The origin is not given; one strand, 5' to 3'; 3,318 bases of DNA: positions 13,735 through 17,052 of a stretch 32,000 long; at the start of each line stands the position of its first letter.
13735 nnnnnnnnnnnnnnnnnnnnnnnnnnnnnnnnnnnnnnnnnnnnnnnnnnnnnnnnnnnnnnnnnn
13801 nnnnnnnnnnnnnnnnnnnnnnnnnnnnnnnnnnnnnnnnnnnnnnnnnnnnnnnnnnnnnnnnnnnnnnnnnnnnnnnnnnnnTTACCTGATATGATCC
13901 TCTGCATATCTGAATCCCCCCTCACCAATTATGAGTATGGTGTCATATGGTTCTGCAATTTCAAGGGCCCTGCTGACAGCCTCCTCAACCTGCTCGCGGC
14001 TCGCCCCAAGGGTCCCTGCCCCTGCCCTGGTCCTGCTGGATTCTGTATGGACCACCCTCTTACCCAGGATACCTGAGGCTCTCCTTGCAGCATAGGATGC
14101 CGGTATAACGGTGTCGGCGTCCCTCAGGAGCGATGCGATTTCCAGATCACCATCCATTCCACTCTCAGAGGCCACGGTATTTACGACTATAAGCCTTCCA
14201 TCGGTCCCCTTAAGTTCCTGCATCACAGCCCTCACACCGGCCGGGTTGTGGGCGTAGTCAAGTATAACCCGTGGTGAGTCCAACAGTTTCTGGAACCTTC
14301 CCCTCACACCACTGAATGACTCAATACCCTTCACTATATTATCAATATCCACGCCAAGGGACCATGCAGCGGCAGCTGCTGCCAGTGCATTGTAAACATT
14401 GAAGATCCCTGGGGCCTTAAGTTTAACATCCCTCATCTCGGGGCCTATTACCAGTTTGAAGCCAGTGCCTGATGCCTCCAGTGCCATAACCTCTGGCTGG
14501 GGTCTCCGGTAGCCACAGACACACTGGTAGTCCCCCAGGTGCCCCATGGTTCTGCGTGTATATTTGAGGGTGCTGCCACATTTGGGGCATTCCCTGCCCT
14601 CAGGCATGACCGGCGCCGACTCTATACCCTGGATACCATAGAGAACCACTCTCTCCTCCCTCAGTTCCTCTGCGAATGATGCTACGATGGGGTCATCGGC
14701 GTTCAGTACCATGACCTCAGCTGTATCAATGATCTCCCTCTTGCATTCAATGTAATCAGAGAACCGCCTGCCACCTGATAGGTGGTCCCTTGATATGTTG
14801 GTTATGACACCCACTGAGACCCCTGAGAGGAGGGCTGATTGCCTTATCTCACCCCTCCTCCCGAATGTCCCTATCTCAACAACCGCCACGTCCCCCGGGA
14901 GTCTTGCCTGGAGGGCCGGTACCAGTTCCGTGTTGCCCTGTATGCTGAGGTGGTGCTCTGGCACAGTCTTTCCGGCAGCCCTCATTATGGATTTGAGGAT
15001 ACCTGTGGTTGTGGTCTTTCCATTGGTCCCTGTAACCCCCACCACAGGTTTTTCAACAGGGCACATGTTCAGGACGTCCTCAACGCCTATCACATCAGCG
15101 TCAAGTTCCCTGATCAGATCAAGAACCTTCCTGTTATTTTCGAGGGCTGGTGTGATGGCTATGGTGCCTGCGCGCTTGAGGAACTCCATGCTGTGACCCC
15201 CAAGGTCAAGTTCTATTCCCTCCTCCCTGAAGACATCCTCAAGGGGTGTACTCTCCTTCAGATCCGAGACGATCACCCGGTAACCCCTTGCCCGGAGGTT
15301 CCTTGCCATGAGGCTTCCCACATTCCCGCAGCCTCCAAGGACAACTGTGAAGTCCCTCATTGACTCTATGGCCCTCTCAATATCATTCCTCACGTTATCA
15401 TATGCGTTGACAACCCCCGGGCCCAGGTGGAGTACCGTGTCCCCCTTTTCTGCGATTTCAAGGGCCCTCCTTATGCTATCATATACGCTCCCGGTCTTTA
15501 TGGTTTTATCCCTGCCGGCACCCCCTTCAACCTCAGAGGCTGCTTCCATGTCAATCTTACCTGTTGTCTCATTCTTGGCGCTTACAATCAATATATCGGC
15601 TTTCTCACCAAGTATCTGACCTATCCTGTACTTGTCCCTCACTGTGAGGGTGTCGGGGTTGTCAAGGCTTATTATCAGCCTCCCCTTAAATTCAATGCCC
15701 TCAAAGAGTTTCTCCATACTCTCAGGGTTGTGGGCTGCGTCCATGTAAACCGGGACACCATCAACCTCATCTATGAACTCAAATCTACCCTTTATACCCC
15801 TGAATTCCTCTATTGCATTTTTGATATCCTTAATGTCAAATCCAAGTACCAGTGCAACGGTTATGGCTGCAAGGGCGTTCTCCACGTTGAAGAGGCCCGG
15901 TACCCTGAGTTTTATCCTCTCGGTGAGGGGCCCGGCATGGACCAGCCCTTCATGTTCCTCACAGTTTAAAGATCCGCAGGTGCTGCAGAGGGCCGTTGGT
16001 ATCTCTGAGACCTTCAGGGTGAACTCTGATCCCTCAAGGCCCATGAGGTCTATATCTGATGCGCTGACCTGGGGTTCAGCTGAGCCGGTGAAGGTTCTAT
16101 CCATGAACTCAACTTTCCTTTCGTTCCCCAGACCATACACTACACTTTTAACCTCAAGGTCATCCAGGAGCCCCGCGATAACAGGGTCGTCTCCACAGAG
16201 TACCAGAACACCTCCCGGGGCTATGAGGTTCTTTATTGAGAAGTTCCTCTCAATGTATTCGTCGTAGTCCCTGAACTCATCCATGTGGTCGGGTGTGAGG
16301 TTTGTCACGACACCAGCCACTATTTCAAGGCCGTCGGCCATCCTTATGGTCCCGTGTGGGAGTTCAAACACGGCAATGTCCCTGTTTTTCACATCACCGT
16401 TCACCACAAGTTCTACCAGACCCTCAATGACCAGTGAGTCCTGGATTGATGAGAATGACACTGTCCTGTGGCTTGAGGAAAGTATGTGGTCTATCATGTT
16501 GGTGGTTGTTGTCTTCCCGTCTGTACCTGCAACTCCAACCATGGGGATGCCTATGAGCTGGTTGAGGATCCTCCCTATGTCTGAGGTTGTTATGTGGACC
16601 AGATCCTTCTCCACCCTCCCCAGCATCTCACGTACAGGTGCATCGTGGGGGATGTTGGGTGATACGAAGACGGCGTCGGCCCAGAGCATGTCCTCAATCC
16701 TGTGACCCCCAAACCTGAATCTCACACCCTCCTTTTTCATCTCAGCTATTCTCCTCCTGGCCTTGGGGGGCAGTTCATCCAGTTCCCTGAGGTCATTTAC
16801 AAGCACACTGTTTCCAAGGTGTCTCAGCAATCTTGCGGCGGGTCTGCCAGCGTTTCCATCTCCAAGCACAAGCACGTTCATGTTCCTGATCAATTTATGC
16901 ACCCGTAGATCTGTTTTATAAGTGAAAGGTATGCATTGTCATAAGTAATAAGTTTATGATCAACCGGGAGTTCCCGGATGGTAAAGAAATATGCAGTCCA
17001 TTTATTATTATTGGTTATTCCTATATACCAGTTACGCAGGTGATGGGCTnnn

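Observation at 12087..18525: Mur-ligase operon that also carries a nucleotidyltransferase: candidate complete peptide-activation module for pseudomurein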

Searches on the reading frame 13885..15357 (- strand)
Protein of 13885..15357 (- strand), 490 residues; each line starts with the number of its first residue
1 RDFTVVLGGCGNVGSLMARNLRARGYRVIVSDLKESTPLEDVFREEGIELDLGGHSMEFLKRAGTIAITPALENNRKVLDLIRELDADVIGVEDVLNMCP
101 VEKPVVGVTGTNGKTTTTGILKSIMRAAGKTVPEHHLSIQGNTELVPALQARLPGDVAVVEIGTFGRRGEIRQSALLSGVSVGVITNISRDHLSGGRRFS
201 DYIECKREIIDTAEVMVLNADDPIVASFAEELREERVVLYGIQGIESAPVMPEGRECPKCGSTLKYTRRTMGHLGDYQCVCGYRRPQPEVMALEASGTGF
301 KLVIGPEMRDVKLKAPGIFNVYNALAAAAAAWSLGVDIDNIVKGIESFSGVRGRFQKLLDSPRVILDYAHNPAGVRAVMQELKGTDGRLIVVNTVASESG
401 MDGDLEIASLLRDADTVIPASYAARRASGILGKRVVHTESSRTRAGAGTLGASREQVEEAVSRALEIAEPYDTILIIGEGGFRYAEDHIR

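Call 94: search_protein_families(library=ncbifam, proteins=[window:13885-15357:-], max_evalue=1e-30)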
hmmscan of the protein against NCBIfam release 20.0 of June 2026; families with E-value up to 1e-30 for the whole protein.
window:13885-15357:- (490 aa): 7 families
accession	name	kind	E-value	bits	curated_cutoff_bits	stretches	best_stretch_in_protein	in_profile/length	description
NF053645.1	pMurC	equivalog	5.1e-153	510.3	560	1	5-486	2-490/492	pseudomurein biosynthesis peptide ligase pMurC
NF001126.0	PRK00139.1-4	equivalog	3e-40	138.2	373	0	290-392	268-373/486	UDP-N-acetylmuramoyl-L-alanyl-D-glutamate--2,6-diaminopimelate ligase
TIGR01082.1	murC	equivalog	1.7e-37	129.6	335.1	0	8-244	8-235/449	UDP-N-acetylmuramate--L-alanine ligase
NF053646.1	pMurD1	equivalog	1.6e-34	119.4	610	1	6-480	4-442/465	pseudomurein biosynthesis peptide ligase pMurD1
TIGR01085.1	murE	subfamily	8.9e-34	117.2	257.3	0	181-392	179-363/472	UDP-N-acetylmuramyl-tripeptide synthetase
NF001124.0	PRK00139.1-2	equivalog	2.6e-32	112.2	476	0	180-480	199-468/500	UDP-N-acetylmuramoyl-L-alanyl-D-glutamate--2,6-diaminopimelate ligase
NF008896.0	PRK11929.1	equivalog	1.7e-31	108.9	1023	0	102-244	603-747/965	bifunctional UDP-N-acetylmuramoyl-L-alanyl-D-glutamate--2,6-diaminopimelate ligase MurE/UDP-N-acetylmuramoyl-tripeptide--D-alanyl-D-alanine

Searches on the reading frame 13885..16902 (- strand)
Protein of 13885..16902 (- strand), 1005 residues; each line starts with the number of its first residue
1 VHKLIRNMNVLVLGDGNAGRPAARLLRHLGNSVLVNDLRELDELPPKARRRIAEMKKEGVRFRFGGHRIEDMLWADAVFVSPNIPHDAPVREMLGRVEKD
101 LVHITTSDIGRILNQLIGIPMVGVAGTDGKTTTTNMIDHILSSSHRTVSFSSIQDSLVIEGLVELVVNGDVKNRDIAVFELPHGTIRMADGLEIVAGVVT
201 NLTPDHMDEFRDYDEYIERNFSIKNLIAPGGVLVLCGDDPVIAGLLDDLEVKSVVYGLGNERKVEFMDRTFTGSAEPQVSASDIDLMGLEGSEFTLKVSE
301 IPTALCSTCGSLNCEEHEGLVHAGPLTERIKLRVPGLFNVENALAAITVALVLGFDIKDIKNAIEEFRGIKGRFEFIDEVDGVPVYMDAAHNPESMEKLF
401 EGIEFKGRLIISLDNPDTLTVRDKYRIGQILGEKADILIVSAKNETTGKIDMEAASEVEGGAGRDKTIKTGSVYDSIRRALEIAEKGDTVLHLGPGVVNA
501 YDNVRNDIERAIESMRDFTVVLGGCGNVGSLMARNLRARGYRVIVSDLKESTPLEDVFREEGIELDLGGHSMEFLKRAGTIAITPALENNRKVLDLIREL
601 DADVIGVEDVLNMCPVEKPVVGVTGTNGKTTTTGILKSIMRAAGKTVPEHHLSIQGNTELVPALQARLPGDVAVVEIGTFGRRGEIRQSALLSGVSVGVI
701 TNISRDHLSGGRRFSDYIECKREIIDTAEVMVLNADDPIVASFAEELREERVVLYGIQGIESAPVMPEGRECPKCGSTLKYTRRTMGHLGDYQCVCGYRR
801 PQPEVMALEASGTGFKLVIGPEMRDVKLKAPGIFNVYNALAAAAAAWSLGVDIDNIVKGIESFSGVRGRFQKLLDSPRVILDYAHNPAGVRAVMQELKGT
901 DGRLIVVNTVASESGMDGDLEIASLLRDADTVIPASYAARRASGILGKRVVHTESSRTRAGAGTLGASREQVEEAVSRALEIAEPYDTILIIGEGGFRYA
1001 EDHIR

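Call 4: search_protein_families(library=pfam, proteins=[window:13885-16902:-], max_evalue=0.01)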
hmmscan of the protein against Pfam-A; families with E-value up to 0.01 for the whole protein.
window:13885-16902:- (1005 aa): 6 families
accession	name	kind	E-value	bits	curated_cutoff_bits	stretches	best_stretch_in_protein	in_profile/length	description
PF08245.18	Mur_ligase_M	-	3.7e-50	171.1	24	2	623-759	1-149/200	Mur ligase middle domain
PF02875.26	Mur_ligase_C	-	1.2e-26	94.4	28.4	2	372-494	1-125/127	Mur ligase, glutamate ligase domain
PF21799.2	MurD-like_N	-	1.5e-10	41.6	27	1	520-606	3-88/88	Mur ligase MurD-like, N-terminal domain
PF02826.25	2-Hacid_dh_C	-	1.8e-05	24.6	25.1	0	509-554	28-73/178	D-isomer specific 2-hydroxyacid dehydrogenase, NAD binding domain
PF00208.27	ELFV_dehydrog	-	0.0019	18.4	23.4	0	497-546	14-62/241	Glutamate/Leucine/Phenylalanine/Valine dehydrogenase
PF00670.27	AdoHcyase_NAD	-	0.0047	17.5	27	0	505-549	10-55/162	S-adenosyl-L-homocysteine hydrolase, NAD binding domain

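Call 6: search_protein_families(library=ncbifam, proteins=[window:13885-16902:-], max_evalue=0.01)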
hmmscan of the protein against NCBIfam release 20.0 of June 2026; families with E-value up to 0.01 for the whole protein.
window:13885-16902:- (1005 aa): 33 families (the best 25 are shown)
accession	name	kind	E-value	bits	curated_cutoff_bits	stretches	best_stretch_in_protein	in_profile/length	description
NF053645.1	pMurC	equivalog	5.9e-196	651.9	560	2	520-1001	2-490/492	pseudomurein biosynthesis peptide ligase pMurC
NF053646.1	pMurD1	equivalog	9.2e-144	479.5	610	2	8-514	1-460/465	pseudomurein biosynthesis peptide ligase pMurD1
NF001126.0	PRK00139.1-4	equivalog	1.3e-72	245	373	6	805-907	268-373/486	UDP-N-acetylmuramoyl-L-alanyl-D-glutamate--2,6-diaminopimelate ligase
TIGR01082.1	murC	equivalog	1.6e-69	235.2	335.1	3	55-404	40-338/449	UDP-N-acetylmuramate--L-alanine ligase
TIGR01087.1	murD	equivalog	8.4e-65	219.6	211.95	2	9-397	1-332/441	UDP-N-acetylmuramoyl-L-alanine--D-glutamate ligase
TIGR01085.1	murE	subfamily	4.3e-63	213.8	257.3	4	696-996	179-448/472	UDP-N-acetylmuramyl-tripeptide synthetase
NF001124.0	PRK00139.1-2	equivalog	5.4e-61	206.8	476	4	695-995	199-468/500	UDP-N-acetylmuramoyl-L-alanyl-D-glutamate--2,6-diaminopimelate ligase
NF008896.0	PRK11929.1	equivalog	6.1e-56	189.8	1023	4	109-397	594-849/965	bifunctional UDP-N-acetylmuramoyl-L-alanyl-D-glutamate--2,6-diaminopimelate ligase MurE/UDP-N-acetylmuramoyl-tripeptide--D-alanyl-D-alanine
NF053647.1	pMurD2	equivalog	6.3e-55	186.7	550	4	524-749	7-227/405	pseudomurein biosynthesis peptide ligase pMurD2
TIGR02068.2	cya_phycin_syn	equivalog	2.3e-54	184.7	850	5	338-500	683-854/862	cyanophycin synthetase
NF010623.0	PRK14016.1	subfamily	1e-52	179.4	877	3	118-510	479-866/871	cyanophycin synthetase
TIGR01143.1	murF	subfamily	3.3e-49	168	288.6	4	617-759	73-217/418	UDP-N-acetylmuramoyl-tripeptide--D-alanyl-D-alanine ligase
NF010628.0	PRK14022.1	equivalog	5.9e-49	167.1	536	2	190-505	197-464/483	UDP-N-acetylmuramoyl-L-alanyl-D-glutamate--L-lysine ligase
NF052464.1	L2IsogltmlsynMurTStaph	equivalog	7.6e-46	156.8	800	3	619-912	49-345/435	lipid II isoglutaminyl synthase subunit MurT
NF053648.1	pMurE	equivalog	6.5e-44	150.4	600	2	619-1002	99-459/464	pseudomurein biosynthesis peptide ligase pMurE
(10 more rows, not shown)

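Call 18: find_homologous_proteins(query=window:13885-16902:-)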
Query window:13885-16902:- (1005 aa): 106 proteins with E <= 0.001 among 8000 candidates.
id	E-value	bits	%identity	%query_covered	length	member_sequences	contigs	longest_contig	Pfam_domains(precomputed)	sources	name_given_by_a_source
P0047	0.0e+0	2050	92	100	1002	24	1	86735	PF02875.27,PF08245.19,PF02826.26,PF21799.3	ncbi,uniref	ncbi:MAG: Mur ligase family protein [Methanothermobacter sp.]|uniref:Mur ligase family protein n=2 T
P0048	0.0e+0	1740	79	99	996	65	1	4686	PF02875.27,PF08245.19,PF02254.25,PF03446.22,PF21799.3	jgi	-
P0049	0.0e+0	1590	73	99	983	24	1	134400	PF02875.27,PF08245.19,PF02826.26,PF21799.3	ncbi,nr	ncbi:MAG: Mur ligase family protein [Methanothermobacter wolfeii]|nr:Mur ligase family protein [Meth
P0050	0.0e+0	1239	55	99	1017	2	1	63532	PF13241.13,PF02875.27,PF08245.19,PF00670.28,PF00070.34,PF02826.26,PF01262.28,PF21799.3,PF07991.19,PF01488.27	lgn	-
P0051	0.0e+0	1239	56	99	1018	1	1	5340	PF02875.27,PF08245.19,PF07992.21,PF00070.34,PF02826.26,PF01262.28,PF03807.24,PF21799.3,PF07991.19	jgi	jgi:UDP-N-acetylmuramate--alanine ligase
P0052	0.0e+0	1237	55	99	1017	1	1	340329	PF13241.13,PF02875.27,PF08245.19,PF00070.34,PF02826.26,PF01262.28,PF21799.3,PF07991.19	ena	-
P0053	0.0e+0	1234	55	100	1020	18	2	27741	PF02875.27,PF08245.19,PF07992.21,PF00070.34,PF02826.26,PF01262.28,PF21799.3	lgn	-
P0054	0.0e+0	1230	56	99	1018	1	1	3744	PF02875.27,PF08245.19,PF00070.34,PF02826.26,PF01262.28,PF03807.24,PF21799.3,PF07991.19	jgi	jgi:UDP-N-acetylmuramate--alanine ligase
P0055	0.0e+0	1222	55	99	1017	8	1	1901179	PF13241.13,PF02875.27,PF08245.19,PF07992.21,PF00670.28,PF00070.34,PF02826.26,PF01262.28,PF21799.3,PF07991.19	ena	-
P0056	0.0e+0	1216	56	99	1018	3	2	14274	PF13241.13,PF02875.27,PF08245.19,PF07992.21,PF00070.34,PF02826.26,PF01262.28,PF03807.24,PF21799.3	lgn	-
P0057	0.0e+0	1213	54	100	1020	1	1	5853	PF02875.27,PF08245.19,PF07992.21,PF02826.26,PF01262.28,PF21799.3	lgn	-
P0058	0.0e+0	1212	54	100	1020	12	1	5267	PF13241.13,PF02875.27,PF08245.19,PF07992.21,PF00070.34,PF02826.26,PF01262.28,PF00208.28,PF21799.3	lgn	-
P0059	0.0e+0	1211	54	100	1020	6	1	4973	PF13241.13,PF02875.27,PF08245.19,PF02826.26,PF01262.28,PF21799.3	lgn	-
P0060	0.0e+0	1189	54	99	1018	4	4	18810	PF13478.13,PF02875.27,PF08245.19,PF00670.28,PF00070.34,PF02826.26,PF01262.28,PF21799.3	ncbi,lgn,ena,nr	ncbi:MAG: hypothetical protein KKF16_07770 [Euryarchaeota archaeon]|nr:hypothetical protein [Euryarc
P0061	0.0e+0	1176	54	99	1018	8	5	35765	PF02875.27,PF08245.19,PF27239.1,PF07992.21,PF00070.34,PF02826.26,PF01262.28,PF21799.3,PF02737.25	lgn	-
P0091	1.5e-260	885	44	98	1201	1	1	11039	PF02875.27,PF08245.19,PF02826.26,PF21799.3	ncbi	ncbi:MAG: Mur ligase family protein [Methanobacteriaceae archaeon]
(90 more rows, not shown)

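Call 90: search_solved_structures(query=window:13885-16902:-, max_evalue=1e-20)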
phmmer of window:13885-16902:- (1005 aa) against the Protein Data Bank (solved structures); distinct sequences matched with E-value up to 1e-20: 5.
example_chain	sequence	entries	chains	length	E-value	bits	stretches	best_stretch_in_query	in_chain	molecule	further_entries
6vr7_A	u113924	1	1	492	1.1e-163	549.8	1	519-1002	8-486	Mur ligase middle domain protein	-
3lk7_A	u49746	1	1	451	4.3e-28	101.1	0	6-238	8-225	UDP-N-acetylmuramoylalanine--D-glutamate ligase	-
7q8e_A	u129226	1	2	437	4.7e-28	100.9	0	730-917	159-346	Lipid II isoglutaminyl synthase (glutamine-hydrolyzing) subunit MurT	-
6gs2_B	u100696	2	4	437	5.4e-28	100.7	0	730-915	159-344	SA1708 protein | DUF1727 domain-containing protein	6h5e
7tzi_A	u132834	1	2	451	2.1e-22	82.2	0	836-997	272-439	Mur ligase family protein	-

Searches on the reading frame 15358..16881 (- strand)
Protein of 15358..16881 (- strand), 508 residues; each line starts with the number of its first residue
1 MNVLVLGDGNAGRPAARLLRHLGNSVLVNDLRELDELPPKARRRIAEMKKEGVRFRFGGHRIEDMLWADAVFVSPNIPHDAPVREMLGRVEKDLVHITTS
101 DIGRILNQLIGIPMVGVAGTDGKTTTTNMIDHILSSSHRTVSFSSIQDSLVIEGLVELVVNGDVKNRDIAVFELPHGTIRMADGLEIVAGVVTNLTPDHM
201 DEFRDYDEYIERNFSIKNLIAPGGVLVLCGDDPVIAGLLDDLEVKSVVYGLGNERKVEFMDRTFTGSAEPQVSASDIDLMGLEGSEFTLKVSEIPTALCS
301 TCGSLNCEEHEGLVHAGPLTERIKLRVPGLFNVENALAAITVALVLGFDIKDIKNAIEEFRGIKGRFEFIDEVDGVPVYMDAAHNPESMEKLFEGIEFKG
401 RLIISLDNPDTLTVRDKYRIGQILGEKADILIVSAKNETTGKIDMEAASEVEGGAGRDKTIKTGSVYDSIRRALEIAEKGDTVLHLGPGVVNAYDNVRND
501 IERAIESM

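Call 94: search_protein_families(library=ncbifam, proteins=[window:15358-16881:-], max_evalue=1e-30)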
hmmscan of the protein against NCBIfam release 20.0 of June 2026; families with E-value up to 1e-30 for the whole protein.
window:15358-16881:- (508 aa): 5 families
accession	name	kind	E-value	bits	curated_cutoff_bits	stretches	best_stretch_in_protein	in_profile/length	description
NF053646.1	pMurD1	equivalog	5.2e-109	365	610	1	1-507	1-460/465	pseudomurein biosynthesis peptide ligase pMurD1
NF053645.1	pMurC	equivalog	1.1e-42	146.4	560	1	9-394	8-383/492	pseudomurein biosynthesis peptide ligase pMurC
TIGR01087.1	murD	equivalog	7.4e-35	120.9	211.95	1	2-390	1-332/441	UDP-N-acetylmuramoyl-L-alanine--D-glutamate ligase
NF001126.0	PRK00139.1-4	equivalog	4.2e-33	114.6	373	0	320-489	286-458/486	UDP-N-acetylmuramoyl-L-alanyl-D-glutamate--2,6-diaminopimelate ligase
TIGR01082.1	murC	equivalog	3.8e-32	111.9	335.1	0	48-397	40-338/449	UDP-N-acetylmuramate--L-alanine ligase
